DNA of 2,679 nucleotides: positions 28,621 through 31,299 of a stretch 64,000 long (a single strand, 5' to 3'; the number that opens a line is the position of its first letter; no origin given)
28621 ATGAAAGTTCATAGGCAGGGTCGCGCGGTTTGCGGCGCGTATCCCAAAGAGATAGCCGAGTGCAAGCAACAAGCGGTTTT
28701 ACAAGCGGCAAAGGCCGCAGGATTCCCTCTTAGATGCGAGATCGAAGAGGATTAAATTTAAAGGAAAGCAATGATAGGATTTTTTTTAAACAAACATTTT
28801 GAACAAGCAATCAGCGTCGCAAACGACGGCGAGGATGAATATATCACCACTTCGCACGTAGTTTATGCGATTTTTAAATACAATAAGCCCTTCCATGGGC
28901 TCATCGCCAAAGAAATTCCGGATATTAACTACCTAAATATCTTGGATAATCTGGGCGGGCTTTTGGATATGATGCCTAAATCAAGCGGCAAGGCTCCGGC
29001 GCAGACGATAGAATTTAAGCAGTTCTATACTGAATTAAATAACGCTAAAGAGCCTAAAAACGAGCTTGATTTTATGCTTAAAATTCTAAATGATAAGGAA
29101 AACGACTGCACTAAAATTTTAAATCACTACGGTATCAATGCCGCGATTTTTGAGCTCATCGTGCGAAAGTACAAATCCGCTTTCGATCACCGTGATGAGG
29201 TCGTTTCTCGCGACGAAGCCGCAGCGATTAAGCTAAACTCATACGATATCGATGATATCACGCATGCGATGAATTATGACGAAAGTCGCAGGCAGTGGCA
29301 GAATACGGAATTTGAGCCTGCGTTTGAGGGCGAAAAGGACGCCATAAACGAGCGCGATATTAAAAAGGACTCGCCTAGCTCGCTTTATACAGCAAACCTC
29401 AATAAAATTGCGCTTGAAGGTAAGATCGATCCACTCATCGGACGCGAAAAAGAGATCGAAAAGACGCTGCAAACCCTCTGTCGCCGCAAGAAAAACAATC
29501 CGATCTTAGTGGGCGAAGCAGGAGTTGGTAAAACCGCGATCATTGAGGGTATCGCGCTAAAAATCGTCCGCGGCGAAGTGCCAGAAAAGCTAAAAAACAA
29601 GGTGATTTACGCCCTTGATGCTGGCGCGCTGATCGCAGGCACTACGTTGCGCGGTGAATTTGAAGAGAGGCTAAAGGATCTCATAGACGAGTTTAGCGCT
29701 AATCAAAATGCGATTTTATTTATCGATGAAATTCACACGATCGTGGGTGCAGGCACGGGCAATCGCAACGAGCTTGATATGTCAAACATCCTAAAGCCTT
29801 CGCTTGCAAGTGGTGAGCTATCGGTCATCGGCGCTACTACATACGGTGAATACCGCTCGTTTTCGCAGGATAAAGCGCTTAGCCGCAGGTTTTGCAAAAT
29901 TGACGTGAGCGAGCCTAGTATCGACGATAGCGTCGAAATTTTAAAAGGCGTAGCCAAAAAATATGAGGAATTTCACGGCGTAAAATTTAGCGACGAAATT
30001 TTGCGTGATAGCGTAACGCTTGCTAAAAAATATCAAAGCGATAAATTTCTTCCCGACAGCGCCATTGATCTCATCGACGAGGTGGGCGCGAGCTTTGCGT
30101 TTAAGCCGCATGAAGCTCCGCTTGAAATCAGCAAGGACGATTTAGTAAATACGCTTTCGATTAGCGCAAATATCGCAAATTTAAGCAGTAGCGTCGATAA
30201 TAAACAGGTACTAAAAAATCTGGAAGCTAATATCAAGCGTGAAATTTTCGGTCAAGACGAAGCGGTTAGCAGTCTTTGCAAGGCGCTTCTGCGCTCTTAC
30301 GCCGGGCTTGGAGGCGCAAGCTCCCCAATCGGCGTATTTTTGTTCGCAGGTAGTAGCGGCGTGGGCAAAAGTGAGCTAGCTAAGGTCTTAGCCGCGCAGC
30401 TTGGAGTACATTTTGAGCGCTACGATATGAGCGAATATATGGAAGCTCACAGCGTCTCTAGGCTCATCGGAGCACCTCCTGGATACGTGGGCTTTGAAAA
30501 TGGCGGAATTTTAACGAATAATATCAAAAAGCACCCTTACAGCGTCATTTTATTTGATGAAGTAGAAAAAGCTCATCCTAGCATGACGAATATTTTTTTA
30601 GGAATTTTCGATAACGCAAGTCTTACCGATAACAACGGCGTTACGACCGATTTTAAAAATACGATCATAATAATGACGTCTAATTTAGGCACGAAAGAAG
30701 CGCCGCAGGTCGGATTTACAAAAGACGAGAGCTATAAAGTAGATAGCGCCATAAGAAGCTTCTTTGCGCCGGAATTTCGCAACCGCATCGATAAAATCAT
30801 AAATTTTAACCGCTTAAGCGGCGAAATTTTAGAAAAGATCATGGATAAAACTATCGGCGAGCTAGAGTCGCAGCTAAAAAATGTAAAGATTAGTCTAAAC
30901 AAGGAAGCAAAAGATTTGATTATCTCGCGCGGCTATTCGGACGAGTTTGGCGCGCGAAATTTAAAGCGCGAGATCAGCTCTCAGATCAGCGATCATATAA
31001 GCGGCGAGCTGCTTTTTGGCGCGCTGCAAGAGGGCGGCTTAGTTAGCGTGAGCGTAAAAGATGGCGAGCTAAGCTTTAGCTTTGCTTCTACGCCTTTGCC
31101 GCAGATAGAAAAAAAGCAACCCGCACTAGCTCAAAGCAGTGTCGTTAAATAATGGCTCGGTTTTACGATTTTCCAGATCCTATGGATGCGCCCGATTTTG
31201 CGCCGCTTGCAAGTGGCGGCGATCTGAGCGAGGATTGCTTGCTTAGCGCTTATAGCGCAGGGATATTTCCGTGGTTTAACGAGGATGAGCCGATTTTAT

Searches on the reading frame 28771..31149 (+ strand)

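Call 57: search_protein_families(library=pfam, proteins=[window:28771-31149:+], max_evalue=0.00001)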
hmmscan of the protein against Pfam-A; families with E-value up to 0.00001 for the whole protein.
window:28771-31149:+ (793 aa): 8 families
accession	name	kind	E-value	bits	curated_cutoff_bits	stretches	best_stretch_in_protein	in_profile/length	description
PF07724.20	AAA_2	-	7.1e-55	186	27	1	519-676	2-166/166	AAA domain (Cdc48 subfamily)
PF17871.7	AAA_lid_9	-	1.2e-23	83.5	22.8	1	383-460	1-79/104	AAA lid domain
PF00004.35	AAA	-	1.4e-22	81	21.2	2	245-374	2-123/131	ATPase family associated with various cellular activities (AAA)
PF10431.15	ClpB_D2-small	-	1.1e-16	61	21.9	1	682-759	1-80/81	C-terminal, D2-small domain, of ClpB protein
PF07728.20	AAA_5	-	3.9e-14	53.3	22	1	524-641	3-125/139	AAA domain (dynein-related subfamily)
PF13191.12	AAA_16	-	4.3e-10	40.8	32.6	0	221-273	1-59/167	AAA ATPase domain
PF13401.12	AAA_22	-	1.2e-07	32.5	27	0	240-340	4-110/130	AAA domain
PF05621.17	TniB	-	2.6e-07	30.7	22.4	0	230-379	24-184/189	Bacterial TniB protein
